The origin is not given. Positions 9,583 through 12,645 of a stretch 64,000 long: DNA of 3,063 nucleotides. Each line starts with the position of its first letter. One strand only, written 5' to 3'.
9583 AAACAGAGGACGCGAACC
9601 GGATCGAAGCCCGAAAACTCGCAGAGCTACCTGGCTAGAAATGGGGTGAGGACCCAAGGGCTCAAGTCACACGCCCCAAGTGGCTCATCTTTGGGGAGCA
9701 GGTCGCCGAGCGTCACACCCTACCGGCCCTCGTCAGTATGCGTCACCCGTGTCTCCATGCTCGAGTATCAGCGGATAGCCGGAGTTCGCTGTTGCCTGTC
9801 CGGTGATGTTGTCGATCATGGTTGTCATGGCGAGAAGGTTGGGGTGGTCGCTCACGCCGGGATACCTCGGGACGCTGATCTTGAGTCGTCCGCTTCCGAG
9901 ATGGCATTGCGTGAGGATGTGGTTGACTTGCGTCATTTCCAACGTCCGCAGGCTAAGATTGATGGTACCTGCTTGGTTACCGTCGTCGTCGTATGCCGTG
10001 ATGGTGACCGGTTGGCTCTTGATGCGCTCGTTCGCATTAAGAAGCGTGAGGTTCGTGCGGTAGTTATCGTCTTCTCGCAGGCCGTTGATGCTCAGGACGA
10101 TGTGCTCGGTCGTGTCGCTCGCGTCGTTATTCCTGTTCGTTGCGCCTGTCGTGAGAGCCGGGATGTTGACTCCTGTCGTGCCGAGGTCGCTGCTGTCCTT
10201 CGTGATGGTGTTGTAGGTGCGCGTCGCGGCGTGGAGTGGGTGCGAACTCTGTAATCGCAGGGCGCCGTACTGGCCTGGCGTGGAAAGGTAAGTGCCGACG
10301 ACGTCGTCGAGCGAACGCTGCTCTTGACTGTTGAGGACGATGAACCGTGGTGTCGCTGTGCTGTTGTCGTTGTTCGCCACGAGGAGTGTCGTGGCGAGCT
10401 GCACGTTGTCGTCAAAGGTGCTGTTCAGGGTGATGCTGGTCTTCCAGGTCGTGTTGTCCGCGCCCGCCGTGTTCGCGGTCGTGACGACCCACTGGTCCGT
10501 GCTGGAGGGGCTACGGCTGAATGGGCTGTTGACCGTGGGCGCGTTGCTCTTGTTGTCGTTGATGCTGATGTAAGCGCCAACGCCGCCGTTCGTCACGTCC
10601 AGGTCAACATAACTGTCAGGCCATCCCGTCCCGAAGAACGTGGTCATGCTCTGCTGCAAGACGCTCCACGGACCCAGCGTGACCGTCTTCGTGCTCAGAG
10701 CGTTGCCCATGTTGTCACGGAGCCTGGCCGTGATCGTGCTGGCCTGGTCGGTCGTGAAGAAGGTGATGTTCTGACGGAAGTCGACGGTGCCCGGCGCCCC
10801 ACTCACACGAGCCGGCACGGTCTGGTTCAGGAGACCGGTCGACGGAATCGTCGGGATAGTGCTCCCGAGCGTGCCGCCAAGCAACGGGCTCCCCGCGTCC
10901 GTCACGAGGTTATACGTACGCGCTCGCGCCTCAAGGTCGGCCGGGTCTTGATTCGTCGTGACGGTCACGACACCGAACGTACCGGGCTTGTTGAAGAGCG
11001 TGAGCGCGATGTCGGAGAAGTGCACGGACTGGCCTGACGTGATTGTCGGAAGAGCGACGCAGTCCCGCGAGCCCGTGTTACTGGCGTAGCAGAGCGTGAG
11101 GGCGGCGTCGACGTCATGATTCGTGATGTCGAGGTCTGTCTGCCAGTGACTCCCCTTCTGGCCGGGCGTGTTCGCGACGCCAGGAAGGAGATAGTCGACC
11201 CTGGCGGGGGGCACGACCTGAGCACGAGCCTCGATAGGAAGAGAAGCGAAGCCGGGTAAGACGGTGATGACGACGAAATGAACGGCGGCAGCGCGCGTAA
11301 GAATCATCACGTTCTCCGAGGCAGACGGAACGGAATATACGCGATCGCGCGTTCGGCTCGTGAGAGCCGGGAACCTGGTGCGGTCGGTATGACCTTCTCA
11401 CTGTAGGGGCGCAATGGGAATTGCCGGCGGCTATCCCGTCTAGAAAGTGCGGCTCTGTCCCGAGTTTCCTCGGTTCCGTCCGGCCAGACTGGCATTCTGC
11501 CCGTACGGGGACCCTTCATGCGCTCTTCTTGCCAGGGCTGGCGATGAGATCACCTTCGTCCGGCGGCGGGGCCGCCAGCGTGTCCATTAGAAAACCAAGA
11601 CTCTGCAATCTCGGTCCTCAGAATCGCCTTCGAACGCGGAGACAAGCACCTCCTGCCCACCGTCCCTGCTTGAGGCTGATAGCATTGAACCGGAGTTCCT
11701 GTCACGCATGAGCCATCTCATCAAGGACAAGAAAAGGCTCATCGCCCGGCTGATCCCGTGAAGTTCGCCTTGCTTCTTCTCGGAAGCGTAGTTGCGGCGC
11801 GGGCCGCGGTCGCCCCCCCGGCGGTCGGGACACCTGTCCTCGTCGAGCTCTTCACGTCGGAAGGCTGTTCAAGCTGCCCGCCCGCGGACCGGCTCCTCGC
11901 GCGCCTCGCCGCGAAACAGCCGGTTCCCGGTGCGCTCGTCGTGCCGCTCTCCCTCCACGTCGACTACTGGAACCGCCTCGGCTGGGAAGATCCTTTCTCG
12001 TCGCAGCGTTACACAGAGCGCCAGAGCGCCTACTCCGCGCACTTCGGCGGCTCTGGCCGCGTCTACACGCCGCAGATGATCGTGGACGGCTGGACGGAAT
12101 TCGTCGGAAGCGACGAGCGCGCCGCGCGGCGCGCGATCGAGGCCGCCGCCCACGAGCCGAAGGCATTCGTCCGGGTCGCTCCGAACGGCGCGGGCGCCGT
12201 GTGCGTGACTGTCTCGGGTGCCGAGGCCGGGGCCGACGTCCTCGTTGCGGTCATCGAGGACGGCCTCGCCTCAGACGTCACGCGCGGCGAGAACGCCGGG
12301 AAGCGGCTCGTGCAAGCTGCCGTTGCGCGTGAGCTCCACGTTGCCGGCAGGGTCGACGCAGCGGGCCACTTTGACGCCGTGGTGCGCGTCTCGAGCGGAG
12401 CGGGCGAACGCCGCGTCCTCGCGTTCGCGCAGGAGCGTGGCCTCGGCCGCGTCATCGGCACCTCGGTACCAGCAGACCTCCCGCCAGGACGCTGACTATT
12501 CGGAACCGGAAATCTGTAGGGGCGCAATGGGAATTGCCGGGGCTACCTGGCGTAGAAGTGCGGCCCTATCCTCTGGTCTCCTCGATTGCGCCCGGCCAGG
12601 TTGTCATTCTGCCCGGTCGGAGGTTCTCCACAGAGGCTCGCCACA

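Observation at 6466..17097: Repeat family A: six copies in 11 kb, about one per intergenic gap, all in the same orientation (cassette-array-like layout)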

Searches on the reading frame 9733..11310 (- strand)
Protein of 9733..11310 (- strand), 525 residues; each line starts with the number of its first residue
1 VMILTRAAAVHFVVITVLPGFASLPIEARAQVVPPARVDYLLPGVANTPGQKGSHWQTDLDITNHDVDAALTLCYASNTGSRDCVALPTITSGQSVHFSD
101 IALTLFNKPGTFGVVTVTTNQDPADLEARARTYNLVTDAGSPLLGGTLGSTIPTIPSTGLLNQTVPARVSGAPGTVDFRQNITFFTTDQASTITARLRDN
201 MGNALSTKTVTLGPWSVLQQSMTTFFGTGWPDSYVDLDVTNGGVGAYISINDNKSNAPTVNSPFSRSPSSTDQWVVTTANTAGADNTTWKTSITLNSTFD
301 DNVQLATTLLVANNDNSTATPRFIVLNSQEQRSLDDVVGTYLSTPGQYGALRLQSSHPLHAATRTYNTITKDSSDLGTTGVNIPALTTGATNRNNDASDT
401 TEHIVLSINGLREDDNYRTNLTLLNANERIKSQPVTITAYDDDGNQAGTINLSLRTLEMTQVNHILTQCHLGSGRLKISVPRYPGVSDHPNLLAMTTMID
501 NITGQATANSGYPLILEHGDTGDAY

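Call 14: search_protein_families(library=pfam, proteins=[window:9733-11310:-], max_evalue=0.01)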
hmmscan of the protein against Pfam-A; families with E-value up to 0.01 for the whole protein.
window:9733-11310:- (525 aa): 0 families

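Call 23: search_protein_families(library=pfam, proteins=[window:9733-11310:-], max_evalue=0.1)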
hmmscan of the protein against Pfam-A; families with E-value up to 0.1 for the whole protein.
window:9733-11310:- (525 aa): 0 families

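Call 24: search_protein_families(library=ncbifam, proteins=[window:9733-11310:-], max_evalue=0.01)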
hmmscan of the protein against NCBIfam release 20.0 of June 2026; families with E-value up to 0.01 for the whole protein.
window:9733-11310:- (525 aa): 0 families

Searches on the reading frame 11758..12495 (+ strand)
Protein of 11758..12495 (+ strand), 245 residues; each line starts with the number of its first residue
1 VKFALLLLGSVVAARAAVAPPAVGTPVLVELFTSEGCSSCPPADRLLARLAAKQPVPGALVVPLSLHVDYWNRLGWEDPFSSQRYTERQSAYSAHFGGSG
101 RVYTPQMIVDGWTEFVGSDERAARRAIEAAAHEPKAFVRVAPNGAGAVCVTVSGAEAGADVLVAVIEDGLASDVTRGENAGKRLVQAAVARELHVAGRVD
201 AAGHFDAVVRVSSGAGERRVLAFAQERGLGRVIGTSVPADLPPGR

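Call 14: search_protein_families(library=pfam, proteins=[window:11758-12495:+], max_evalue=0.01)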
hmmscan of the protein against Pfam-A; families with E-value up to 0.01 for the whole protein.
window:11758-12495:+ (245 aa): 1 family
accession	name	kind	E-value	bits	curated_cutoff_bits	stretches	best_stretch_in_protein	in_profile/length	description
PF06764.17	DUF1223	-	4e-56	190.7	30.7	1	28-213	1-188/202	Protein of unknown function (DUF1223)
